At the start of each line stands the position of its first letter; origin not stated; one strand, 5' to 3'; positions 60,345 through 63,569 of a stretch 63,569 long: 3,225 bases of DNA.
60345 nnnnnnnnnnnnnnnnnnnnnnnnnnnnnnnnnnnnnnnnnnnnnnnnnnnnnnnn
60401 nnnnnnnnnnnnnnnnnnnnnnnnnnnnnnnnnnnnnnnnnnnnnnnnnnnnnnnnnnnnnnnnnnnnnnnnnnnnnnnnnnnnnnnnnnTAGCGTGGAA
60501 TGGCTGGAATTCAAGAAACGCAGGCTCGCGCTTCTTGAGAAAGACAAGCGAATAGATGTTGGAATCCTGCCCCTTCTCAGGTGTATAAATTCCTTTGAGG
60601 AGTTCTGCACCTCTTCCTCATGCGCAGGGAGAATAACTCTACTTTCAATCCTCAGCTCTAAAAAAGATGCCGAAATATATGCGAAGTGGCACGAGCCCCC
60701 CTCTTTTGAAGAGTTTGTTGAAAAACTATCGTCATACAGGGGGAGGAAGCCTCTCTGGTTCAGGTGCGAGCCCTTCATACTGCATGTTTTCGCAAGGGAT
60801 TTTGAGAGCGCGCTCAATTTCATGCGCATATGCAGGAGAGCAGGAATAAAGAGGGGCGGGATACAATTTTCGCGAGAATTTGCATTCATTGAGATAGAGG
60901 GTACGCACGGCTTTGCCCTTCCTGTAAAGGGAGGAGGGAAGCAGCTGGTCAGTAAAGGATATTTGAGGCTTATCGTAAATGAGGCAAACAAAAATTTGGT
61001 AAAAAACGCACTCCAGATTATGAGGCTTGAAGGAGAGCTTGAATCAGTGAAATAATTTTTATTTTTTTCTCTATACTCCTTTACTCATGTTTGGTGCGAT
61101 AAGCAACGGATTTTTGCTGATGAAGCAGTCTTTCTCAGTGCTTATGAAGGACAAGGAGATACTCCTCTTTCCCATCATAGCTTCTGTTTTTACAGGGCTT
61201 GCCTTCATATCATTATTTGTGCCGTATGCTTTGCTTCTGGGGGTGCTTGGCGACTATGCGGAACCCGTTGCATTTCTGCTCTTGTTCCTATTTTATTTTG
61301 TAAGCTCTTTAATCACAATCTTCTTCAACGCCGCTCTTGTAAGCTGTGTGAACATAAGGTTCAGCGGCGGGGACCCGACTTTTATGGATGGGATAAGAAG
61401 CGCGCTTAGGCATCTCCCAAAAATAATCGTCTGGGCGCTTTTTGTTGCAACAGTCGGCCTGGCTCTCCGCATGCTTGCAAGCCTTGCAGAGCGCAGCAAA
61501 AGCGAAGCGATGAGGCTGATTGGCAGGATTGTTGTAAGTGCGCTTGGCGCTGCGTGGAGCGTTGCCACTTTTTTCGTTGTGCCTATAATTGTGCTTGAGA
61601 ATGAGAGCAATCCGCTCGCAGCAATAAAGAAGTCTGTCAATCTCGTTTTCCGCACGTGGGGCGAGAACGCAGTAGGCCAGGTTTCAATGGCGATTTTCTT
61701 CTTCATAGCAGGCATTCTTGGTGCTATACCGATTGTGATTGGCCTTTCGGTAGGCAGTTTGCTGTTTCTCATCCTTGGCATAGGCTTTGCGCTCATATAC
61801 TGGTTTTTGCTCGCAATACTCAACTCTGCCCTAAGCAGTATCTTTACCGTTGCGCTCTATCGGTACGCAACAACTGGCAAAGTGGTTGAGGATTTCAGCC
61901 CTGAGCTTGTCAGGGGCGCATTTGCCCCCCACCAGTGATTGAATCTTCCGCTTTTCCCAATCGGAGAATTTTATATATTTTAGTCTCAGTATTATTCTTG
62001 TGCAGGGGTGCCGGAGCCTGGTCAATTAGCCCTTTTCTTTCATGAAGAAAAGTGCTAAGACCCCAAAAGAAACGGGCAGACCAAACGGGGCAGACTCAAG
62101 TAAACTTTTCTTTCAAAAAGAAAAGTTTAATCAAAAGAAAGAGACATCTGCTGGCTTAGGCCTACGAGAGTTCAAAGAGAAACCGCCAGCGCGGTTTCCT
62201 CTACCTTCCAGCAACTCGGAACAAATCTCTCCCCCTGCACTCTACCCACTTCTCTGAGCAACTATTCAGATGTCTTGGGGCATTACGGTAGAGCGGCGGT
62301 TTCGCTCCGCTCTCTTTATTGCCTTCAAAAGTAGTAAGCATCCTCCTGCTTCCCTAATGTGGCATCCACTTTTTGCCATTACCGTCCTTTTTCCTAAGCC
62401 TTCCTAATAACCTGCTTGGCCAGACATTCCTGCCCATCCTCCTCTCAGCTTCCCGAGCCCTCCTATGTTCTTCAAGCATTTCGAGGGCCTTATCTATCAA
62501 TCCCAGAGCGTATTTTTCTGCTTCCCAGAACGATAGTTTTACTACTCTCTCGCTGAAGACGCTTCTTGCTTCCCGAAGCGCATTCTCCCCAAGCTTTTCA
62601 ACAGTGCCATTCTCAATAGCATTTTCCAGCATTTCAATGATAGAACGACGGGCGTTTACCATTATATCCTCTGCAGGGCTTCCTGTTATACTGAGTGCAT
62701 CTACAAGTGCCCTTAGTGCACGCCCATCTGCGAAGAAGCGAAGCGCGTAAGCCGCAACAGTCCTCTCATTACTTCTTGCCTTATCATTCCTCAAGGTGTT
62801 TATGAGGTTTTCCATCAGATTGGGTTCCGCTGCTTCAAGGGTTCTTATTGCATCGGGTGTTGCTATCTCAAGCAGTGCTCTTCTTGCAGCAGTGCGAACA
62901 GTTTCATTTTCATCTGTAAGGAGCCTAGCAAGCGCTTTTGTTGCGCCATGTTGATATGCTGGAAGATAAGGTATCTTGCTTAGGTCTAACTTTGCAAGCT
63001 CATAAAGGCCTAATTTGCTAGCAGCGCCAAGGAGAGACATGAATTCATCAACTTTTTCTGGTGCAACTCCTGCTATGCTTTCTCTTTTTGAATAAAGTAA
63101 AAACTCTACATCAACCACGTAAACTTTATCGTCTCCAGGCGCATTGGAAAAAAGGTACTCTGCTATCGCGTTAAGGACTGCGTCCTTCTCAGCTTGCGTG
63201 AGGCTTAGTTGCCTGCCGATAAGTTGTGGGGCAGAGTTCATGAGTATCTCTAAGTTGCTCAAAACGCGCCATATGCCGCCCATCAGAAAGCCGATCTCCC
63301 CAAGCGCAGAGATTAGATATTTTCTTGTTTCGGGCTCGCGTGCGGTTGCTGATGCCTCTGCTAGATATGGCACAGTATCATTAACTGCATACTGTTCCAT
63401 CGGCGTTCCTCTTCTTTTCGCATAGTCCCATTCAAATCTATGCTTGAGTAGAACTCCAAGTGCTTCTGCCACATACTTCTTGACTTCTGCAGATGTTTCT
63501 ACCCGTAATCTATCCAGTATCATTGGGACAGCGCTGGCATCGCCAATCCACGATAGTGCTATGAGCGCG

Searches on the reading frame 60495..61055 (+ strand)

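Call 93: search_protein_families(library=pfam, proteins=[window:60495-61055:+], max_evalue=0.001)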
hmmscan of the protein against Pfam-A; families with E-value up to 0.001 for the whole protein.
window:60495-61055:+ (186 aa): 1 family
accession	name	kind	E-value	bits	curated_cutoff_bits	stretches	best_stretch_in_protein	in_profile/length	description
PF02676.19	TYW3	-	9.3e-34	117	27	1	16-183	19-210/211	Methyltransferase TYW3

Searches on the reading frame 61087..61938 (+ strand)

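Call 93: search_protein_families(library=pfam, proteins=[window:61087-61938:+], max_evalue=0.001)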
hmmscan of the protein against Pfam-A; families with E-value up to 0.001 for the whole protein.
window:61087-61938:+ (283 aa): 1 family
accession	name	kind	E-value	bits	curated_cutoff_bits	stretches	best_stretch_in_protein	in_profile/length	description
PF19656.5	DUF6159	-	3.8e-39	135.1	27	1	62-265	3-201/204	Family of unknown function (DUF6159)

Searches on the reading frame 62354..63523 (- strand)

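Call 9: search_protein_families(library=pfam, proteins=[window:62354-63523:-], max_evalue=0.001)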
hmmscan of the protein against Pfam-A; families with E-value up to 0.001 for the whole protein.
window:62354-63523:- (389 aa): 3 families
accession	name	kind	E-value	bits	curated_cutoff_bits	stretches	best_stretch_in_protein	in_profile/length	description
PF13646.12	HEAT_2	-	6.8e-09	36.3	27.7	1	194-231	32-69/88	HEAT repeats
PF02985.28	HEAT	-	9.2e-06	25.9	23.5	0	197-221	4-28/31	HEAT repeat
PF13513.12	HEAT_EZ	-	1.1e-05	26.2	27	0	187-217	22-52/55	HEAT-like repeat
